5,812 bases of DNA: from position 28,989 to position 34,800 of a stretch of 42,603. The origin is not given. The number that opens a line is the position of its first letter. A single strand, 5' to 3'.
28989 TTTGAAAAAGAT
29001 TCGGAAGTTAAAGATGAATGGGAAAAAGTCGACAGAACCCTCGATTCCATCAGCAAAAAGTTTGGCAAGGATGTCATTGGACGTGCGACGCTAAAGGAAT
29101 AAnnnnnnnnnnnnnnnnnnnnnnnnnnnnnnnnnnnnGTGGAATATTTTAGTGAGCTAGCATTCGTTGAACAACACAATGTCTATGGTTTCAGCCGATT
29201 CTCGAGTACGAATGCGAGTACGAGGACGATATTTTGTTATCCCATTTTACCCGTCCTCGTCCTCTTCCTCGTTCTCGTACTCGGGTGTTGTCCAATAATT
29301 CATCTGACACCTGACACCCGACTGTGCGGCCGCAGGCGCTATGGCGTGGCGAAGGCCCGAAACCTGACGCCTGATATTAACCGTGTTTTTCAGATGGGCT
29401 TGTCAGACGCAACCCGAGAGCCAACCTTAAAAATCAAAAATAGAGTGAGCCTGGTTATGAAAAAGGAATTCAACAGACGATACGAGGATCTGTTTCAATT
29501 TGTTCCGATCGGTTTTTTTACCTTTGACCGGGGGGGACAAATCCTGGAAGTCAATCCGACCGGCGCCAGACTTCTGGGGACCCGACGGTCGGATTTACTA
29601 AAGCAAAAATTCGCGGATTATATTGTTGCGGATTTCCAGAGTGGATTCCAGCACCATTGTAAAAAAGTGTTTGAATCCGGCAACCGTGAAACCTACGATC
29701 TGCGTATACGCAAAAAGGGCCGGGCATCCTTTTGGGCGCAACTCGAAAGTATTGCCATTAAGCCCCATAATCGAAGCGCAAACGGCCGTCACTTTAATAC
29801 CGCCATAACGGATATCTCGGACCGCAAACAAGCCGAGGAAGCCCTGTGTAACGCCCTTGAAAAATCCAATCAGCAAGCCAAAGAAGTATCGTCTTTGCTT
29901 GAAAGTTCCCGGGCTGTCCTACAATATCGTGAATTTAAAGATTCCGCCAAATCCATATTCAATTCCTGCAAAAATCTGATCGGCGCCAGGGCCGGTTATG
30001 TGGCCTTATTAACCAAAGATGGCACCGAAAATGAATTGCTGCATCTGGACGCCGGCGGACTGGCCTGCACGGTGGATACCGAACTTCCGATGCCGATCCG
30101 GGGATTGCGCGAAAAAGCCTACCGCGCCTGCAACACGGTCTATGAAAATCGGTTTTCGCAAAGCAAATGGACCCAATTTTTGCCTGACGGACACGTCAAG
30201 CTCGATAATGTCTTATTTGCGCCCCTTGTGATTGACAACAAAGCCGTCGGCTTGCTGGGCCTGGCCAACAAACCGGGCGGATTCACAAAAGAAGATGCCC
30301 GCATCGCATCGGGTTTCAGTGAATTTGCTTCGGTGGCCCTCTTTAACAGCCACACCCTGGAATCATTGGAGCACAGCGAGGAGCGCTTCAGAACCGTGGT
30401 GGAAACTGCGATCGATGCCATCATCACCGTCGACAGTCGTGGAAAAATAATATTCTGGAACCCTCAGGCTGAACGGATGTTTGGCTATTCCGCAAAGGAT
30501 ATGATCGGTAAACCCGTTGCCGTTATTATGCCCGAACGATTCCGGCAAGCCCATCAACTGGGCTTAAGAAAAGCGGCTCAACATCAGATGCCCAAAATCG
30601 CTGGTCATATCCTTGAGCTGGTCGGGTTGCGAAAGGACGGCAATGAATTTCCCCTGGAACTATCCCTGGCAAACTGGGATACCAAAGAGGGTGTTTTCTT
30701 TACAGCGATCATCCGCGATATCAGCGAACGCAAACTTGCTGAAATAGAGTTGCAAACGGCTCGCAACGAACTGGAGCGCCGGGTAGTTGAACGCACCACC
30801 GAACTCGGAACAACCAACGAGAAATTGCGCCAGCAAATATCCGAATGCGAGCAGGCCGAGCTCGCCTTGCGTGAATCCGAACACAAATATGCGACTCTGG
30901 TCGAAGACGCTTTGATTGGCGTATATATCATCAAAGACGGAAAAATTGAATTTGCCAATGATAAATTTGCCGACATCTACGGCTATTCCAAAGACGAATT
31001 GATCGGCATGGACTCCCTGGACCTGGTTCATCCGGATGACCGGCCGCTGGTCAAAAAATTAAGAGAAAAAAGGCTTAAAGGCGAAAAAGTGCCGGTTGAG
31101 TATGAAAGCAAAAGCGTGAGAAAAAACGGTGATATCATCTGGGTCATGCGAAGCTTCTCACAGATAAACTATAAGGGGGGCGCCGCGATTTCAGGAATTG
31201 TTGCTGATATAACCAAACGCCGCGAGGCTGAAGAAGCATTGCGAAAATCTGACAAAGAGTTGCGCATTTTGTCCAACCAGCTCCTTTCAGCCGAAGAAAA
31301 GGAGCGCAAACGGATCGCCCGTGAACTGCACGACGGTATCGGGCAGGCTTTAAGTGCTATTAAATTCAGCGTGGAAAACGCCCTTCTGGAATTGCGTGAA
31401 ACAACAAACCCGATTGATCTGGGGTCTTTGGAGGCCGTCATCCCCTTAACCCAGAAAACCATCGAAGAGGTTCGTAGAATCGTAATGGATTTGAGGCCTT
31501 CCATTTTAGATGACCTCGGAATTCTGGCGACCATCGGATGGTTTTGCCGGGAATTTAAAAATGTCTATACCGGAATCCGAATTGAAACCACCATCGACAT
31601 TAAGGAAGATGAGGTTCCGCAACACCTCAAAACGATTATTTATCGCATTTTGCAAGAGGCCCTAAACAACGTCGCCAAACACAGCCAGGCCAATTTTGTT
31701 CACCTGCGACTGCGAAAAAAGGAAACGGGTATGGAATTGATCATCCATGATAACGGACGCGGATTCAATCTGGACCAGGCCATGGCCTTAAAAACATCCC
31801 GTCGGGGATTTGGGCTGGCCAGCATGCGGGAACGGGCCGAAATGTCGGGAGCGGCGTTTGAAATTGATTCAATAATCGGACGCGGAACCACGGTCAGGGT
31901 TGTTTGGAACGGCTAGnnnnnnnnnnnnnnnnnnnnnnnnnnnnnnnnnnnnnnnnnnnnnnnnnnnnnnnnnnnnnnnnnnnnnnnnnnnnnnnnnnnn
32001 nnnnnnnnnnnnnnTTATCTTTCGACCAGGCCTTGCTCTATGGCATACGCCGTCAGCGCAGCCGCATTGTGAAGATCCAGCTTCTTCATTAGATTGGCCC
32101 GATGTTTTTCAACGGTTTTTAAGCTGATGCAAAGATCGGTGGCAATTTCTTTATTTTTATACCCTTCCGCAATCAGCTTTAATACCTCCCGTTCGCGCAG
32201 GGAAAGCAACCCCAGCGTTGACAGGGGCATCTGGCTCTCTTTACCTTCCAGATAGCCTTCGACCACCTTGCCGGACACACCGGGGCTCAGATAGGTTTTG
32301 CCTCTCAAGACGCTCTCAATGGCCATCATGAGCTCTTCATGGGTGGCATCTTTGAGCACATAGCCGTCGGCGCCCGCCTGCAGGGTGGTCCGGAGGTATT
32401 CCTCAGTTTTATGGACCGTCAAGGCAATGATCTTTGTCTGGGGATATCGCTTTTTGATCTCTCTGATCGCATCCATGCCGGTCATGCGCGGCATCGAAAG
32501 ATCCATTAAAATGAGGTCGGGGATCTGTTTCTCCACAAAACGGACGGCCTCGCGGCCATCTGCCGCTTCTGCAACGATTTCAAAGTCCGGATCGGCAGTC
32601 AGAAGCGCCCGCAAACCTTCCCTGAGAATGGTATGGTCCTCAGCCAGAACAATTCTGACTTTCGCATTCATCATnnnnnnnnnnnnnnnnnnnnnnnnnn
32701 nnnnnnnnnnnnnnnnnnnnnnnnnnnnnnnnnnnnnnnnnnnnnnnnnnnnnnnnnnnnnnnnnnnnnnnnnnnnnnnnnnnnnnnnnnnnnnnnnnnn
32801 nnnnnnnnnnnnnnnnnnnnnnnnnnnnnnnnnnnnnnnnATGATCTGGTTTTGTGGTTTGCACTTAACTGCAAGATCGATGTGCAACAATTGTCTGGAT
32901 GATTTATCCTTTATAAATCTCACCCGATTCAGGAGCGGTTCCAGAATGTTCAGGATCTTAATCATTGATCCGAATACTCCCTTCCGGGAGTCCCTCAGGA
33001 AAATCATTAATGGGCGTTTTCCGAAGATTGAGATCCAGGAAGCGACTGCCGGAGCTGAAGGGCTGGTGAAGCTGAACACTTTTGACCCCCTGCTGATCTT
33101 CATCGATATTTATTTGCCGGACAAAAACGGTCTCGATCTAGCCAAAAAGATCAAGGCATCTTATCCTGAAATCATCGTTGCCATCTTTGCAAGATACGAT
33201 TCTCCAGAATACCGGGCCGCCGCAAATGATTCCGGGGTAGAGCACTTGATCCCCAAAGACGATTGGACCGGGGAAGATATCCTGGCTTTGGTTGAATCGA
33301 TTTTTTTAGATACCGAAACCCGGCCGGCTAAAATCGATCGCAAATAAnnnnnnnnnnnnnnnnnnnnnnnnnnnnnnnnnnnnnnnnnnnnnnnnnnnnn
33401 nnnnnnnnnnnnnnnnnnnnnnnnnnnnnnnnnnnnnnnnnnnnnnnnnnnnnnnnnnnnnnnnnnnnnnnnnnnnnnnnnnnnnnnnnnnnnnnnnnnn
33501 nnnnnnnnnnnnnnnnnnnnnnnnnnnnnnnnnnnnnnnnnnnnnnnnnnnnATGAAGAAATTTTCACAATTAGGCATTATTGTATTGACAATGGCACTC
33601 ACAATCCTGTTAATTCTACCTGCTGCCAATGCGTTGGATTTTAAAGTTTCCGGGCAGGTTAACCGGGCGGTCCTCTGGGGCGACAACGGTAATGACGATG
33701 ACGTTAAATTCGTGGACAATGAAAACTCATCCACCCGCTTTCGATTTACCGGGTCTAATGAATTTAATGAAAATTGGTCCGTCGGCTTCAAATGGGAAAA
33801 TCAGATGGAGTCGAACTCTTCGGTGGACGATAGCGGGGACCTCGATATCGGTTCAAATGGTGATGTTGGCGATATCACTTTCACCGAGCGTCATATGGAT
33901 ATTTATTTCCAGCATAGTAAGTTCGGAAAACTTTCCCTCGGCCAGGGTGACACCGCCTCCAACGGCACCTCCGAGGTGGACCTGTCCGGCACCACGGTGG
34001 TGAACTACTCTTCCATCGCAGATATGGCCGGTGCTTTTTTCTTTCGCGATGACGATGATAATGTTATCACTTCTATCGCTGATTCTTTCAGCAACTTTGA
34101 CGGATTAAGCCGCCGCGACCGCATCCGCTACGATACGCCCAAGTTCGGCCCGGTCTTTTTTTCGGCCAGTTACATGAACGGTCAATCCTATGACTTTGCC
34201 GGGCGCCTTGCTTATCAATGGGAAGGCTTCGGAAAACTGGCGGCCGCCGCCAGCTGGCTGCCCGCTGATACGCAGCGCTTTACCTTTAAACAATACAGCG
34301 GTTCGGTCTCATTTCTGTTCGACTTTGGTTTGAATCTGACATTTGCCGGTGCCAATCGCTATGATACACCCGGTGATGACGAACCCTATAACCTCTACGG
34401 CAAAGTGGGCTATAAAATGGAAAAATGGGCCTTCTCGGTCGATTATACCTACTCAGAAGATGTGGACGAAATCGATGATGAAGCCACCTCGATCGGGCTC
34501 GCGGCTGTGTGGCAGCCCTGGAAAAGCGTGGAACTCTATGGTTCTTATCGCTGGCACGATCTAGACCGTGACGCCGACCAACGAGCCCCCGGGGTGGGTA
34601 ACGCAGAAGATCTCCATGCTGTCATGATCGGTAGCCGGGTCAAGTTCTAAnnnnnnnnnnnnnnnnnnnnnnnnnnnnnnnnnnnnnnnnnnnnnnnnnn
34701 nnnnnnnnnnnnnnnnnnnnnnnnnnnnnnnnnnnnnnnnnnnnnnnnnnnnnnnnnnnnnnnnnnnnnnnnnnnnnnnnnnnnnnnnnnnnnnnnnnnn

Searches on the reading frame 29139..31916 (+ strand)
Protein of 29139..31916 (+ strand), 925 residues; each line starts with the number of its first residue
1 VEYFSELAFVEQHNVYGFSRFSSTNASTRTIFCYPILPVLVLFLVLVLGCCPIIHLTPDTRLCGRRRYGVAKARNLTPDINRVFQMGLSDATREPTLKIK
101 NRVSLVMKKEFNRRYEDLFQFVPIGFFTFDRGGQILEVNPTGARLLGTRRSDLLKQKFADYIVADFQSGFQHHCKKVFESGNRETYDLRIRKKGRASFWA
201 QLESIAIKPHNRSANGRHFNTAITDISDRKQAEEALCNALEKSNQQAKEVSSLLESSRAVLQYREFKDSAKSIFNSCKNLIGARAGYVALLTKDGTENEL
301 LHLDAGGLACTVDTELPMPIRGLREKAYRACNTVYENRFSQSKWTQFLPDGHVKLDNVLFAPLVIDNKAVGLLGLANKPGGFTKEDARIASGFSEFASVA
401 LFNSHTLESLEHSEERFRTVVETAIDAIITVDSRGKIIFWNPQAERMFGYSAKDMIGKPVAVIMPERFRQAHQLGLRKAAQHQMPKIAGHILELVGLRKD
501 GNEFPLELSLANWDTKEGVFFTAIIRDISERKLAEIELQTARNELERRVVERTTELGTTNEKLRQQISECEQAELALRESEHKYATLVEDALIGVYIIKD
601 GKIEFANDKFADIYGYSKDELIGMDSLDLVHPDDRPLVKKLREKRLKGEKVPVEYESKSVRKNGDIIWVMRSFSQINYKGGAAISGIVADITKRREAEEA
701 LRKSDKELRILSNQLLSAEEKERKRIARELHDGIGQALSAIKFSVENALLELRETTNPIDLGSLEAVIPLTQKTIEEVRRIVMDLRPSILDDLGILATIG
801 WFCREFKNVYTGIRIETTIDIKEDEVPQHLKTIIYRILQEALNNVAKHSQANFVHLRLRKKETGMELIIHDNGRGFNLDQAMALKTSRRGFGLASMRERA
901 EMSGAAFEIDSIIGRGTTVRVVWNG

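Call 25: search_protein_families(library=pfam, proteins=[window:29139-31916:+], max_evalue=0.00001)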
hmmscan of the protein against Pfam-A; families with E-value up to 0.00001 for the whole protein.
window:29139-31916:+ (925 aa): 10 families
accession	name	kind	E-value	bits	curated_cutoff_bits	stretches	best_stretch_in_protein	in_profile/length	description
PF13426.13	PAS_9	-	1.7e-43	147.5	27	3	426-530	2-103/103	PAS domain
PF00989.32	PAS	-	1.3e-33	115.8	22.6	2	415-528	1-113/113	PAS fold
PF13188.13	PAS_8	-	3.6e-30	103.2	21.8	3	415-463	1-46/65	PAS domain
PF08448.16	PAS_4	-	2.3e-26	92.6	23.1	2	423-532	3-109/110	PAS fold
PF08447.18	PAS_3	-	2.4e-25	89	25.6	1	605-681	3-80/89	PAS fold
PF07730.19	HisKA_3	-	7.2e-13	49.3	24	1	722-789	1-67/68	Histidine kinase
PF24820.1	Diguanyl_cycl_sensor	-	1.4e-12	47.9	28.1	0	421-526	2-108/109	Diguanylate cyclase-like sensor domain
PF13185.12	GAF_2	-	8.5e-12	45.9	28.6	1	271-401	9-135/136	GAF domain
PF02518.31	HATPase_c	-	2.2e-11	44.6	26.4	1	833-922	5-106/111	Histidine kinase-, DNA gyrase B-, and HSP90-like ATPase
PF13581.12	HATPase_c_2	-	9.5e-06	26.1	27.4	0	837-923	35-127/127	Histidine kinase-like ATPase domain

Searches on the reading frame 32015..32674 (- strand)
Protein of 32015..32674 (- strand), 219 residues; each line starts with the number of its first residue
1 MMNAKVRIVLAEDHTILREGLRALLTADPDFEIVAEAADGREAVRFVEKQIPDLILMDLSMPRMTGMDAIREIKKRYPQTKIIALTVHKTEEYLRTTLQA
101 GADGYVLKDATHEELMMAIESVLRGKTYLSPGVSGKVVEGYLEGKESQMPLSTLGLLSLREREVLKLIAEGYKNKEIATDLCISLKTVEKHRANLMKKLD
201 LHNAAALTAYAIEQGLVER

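Call 25: search_protein_families(library=pfam, proteins=[window:32015-32674:-], max_evalue=0.00001)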
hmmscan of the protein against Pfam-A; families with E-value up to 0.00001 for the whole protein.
window:32015-32674:- (219 aa): 3 families
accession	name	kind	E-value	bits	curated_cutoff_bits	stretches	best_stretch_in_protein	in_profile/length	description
PF00072.30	Response_reg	-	4e-31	107.9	30.2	1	8-119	1-110/111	Response regulator receiver domain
PF00196.25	GerE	-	4.4e-19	68.3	23.5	1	157-211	3-57/57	Bacterial regulatory proteins, luxR family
PF08281.18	Sigma70_r4_2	-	1.4e-06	28.3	25.7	1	153-199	7-54/54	Sigma-70, region 4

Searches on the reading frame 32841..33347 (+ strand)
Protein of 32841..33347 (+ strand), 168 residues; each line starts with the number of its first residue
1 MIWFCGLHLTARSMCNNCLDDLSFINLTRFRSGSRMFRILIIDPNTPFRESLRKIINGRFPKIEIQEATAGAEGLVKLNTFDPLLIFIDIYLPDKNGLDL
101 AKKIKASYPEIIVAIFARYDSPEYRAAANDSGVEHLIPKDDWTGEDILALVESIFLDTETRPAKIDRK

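Call 25: search_protein_families(library=pfam, proteins=[window:32841-33347:+], max_evalue=0.00001)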
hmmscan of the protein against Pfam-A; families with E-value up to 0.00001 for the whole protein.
window:32841-33347:+ (168 aa): 1 family
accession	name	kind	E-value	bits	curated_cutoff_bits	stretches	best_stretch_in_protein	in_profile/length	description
PF00072.30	Response_reg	-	1.8e-14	54.3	30.2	1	39-140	1-100/111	Response regulator receiver domain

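Call 64: search_protein_families(library=ncbifam, proteins=[window:32841-33347:+], max_evalue=1e-8)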
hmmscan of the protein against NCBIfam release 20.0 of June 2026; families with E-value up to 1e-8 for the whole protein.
window:32841-33347:+ (168 aa): 2 families
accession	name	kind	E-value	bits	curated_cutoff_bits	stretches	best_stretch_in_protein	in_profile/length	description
NF052445.1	RespRegMctR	equivalog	1.1e-09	38.1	300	1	38-152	3-116/205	two-component system response regulator MctR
NF007935.0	PRK10651.1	equivalog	4.3e-09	35.9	250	1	37-149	7-118/216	two-component system response regulator NarL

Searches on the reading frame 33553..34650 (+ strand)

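Call 25: search_protein_families(library=pfam, proteins=[window:33553-34650:+], max_evalue=0.00001)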
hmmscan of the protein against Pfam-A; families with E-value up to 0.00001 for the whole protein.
window:33553-34650:+ (365 aa): 1 family
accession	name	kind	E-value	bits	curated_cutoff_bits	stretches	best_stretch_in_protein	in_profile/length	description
PF13609.12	Porin_4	-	2.8e-26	93.5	27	1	15-338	1-308/310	Gram-negative porin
